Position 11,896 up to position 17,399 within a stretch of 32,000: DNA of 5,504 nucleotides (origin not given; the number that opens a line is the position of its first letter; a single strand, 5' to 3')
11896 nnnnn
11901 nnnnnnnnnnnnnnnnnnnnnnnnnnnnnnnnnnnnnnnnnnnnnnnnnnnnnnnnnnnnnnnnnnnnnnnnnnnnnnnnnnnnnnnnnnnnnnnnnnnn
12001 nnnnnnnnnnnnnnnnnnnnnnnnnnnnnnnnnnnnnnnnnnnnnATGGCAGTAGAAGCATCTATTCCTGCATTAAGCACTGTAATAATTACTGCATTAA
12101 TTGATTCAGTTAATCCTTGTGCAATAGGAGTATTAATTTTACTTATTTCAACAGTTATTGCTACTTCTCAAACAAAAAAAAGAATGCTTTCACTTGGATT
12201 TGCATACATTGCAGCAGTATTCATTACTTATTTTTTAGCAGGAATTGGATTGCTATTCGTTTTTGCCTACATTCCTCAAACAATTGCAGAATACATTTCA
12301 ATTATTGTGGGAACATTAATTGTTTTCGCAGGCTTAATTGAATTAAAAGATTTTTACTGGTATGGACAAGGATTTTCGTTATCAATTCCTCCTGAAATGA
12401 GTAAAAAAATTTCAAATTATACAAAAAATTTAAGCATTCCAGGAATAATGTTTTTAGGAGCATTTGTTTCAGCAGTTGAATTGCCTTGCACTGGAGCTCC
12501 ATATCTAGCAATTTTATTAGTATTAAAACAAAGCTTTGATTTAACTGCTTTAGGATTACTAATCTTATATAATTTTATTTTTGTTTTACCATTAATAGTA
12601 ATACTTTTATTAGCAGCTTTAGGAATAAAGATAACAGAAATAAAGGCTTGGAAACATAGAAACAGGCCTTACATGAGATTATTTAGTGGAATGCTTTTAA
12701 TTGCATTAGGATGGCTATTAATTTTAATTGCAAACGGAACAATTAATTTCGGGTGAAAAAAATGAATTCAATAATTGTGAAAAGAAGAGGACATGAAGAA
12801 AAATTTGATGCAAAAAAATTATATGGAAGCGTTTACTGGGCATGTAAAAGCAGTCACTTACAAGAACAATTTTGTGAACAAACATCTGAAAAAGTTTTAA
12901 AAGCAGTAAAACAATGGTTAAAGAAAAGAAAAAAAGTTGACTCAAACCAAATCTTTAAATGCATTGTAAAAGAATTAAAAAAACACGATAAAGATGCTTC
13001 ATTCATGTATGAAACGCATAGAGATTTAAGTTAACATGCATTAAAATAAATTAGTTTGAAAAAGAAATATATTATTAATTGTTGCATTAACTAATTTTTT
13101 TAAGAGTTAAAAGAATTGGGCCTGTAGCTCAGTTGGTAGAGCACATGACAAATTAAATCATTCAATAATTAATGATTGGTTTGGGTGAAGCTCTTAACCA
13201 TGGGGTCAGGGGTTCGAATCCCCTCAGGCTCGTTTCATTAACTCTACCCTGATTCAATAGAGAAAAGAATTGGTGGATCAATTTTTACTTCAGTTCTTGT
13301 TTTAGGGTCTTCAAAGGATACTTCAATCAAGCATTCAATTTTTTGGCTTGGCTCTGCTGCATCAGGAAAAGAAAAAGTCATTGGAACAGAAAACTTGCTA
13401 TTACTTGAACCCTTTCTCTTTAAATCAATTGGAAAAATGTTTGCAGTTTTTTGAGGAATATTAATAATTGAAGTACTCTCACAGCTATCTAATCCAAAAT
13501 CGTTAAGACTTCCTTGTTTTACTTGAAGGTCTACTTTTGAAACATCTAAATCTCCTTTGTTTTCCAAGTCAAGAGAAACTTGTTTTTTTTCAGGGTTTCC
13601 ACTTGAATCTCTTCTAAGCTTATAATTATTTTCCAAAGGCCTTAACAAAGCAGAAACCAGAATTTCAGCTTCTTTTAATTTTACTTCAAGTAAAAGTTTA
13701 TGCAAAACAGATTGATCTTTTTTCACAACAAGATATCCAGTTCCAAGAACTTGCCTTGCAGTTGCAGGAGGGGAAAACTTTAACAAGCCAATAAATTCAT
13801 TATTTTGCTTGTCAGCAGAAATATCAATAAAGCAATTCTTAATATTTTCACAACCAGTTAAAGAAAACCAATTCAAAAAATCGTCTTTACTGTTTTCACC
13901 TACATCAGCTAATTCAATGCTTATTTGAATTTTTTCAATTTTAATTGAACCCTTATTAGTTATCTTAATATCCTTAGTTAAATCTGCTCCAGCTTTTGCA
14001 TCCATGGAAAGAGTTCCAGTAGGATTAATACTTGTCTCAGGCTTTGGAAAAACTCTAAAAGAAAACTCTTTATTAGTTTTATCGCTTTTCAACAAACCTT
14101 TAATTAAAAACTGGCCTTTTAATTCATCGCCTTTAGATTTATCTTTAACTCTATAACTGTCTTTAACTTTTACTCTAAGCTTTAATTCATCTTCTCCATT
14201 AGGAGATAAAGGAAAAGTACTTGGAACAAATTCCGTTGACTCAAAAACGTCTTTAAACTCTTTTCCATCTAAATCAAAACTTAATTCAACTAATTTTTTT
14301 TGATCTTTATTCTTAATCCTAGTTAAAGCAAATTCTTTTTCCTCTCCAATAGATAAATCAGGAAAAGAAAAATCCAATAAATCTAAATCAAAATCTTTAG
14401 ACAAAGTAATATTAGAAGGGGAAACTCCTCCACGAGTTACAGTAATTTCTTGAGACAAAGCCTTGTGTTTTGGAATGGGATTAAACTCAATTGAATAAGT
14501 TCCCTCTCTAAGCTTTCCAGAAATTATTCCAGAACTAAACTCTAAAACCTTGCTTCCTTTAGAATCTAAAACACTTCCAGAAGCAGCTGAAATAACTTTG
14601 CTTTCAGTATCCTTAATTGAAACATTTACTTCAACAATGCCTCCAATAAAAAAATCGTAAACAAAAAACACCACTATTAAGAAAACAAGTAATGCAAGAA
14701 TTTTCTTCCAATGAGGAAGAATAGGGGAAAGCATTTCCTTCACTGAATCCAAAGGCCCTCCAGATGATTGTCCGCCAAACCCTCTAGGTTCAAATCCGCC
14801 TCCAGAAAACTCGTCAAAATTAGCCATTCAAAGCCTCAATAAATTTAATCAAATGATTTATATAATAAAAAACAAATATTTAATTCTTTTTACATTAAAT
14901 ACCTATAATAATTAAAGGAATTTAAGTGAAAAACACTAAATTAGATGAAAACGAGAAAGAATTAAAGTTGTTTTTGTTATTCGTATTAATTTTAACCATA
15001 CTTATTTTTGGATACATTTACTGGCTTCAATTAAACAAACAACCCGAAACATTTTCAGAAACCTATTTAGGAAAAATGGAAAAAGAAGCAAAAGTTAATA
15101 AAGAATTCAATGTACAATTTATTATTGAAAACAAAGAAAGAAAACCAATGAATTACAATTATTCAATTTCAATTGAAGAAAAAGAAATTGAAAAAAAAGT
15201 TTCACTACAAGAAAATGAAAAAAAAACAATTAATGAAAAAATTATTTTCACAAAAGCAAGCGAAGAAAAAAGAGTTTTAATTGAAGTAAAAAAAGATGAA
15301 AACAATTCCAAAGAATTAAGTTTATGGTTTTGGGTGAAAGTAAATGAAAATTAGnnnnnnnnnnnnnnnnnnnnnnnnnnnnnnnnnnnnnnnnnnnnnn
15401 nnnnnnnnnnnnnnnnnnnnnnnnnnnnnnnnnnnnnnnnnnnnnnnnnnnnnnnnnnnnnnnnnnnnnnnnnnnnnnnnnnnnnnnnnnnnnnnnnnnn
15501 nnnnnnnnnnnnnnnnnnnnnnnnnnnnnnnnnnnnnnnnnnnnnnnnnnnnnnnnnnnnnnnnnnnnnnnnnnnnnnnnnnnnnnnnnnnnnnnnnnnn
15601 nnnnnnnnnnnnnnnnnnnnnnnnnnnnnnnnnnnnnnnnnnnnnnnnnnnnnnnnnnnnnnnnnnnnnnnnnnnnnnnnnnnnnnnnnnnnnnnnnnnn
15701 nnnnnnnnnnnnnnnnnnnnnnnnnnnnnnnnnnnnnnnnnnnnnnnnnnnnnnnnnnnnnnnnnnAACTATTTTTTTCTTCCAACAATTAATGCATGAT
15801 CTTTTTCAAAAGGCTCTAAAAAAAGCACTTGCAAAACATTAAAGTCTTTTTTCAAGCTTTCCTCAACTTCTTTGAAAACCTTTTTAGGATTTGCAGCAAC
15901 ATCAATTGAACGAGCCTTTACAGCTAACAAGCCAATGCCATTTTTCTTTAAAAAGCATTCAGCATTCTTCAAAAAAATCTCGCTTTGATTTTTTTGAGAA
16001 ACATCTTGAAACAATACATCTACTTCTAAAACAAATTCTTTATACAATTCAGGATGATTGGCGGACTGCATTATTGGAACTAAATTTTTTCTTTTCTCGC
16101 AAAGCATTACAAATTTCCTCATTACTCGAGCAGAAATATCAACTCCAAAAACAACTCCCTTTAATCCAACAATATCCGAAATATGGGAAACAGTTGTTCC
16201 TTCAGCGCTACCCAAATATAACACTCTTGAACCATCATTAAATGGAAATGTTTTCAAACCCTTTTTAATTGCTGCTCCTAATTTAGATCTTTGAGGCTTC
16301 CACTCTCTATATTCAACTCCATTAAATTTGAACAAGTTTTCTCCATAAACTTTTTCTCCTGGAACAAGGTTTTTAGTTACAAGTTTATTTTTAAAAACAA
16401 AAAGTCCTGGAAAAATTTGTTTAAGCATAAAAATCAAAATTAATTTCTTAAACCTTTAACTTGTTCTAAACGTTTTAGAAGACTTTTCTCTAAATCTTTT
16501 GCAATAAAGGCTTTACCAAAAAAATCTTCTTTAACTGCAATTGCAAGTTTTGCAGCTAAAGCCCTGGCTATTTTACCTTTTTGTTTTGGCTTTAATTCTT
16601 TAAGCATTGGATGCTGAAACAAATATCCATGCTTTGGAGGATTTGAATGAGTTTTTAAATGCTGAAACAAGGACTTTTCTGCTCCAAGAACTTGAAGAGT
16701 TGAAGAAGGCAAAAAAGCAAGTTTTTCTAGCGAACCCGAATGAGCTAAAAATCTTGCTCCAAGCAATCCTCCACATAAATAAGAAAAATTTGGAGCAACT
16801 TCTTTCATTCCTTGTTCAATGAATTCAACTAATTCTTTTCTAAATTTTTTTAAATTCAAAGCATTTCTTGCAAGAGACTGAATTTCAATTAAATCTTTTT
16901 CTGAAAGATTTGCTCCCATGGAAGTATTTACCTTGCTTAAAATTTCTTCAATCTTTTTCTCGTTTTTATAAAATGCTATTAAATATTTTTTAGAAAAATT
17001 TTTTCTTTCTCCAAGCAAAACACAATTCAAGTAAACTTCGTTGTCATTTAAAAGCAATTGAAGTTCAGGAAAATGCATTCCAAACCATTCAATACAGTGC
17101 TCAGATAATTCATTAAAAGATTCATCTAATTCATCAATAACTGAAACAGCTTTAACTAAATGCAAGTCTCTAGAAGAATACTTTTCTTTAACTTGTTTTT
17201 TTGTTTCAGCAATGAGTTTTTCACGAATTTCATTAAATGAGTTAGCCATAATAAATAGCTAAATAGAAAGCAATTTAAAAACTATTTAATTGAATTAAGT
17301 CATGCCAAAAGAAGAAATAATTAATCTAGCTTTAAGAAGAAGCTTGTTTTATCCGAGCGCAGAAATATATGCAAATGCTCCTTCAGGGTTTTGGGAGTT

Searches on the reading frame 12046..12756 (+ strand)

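Call 80: search_protein_families(library=pfam, proteins=[window:12046-12756:+], max_evalue=0.001)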
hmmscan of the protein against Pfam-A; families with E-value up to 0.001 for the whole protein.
window:12046-12756:+ (236 aa): 2 families
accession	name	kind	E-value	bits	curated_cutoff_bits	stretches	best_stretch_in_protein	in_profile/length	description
PF11139.14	SfLAP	-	3.9e-12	46.5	35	1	13-225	1-207/213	Sap, sulfolipid-1-addressing protein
PF02683.22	DsbD_TM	-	9.6e-09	35.3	27.1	1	10-225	5-214/219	Cytochrome C biogenesis protein transmembrane domain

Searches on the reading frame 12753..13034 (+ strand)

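Call 80: search_protein_families(library=pfam, proteins=[window:12753-13034:+], max_evalue=0.001)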
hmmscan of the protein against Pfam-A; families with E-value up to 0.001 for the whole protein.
window:12753-13034:+ (93 aa): 1 family
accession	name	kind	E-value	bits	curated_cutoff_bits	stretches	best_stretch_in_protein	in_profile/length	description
PF03477.21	ATP-cone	-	5.9e-11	43.2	25.8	1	8-81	3-73/88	ATP cone domain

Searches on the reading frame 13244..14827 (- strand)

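Call 80: search_protein_families(library=pfam, proteins=[window:13244-14827:-], max_evalue=0.001)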
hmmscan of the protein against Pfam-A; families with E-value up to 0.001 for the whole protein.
window:13244-14827:- (527 aa): 1 family
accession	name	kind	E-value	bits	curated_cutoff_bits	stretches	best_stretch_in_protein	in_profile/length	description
PF12389.13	Peptidase_M73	-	0.00013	22.4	22.5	0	265-318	45-102/196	Camelysin metallo-endopeptidase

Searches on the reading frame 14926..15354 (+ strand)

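Call 80: search_protein_families(library=pfam, proteins=[window:14926-15354:+], max_evalue=0.001)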
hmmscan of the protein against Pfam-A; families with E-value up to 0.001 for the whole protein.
window:14926-15354:+ (142 aa): 1 family
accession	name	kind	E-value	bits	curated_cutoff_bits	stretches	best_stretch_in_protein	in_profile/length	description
PF07760.16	DUF1616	-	1.1e-05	25.2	31.6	1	9-125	150-275/307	Protein of unknown function (DUF1616)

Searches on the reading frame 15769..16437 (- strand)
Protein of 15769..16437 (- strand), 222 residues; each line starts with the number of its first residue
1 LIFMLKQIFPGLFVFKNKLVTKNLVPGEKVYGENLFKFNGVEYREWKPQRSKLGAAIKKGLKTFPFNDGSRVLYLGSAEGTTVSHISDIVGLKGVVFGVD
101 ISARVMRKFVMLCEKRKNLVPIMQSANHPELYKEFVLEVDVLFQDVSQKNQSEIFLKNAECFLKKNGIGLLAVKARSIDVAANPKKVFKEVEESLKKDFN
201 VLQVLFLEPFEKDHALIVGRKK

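Call 80: search_protein_families(library=pfam, proteins=[window:15769-16437:-], max_evalue=0.001)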
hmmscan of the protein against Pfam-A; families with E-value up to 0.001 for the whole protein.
window:15769-16437:- (222 aa): 1 family
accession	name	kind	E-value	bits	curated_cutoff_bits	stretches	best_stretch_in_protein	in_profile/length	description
PF01269.23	Fibrillarin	-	5.1e-85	284.6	27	1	8-221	6-225/227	Fibrillarin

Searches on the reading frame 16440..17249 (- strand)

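Call 80: search_protein_families(library=pfam, proteins=[window:16440-17249:-], max_evalue=0.001)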
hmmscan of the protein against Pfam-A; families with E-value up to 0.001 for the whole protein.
window:16440-17249:- (269 aa): 1 family
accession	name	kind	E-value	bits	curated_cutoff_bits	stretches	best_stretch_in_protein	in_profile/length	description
PF01798.23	Nop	-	3.4e-62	210.3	25.4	1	38-262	2-227/228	snoRNA binding domain, fibrillarin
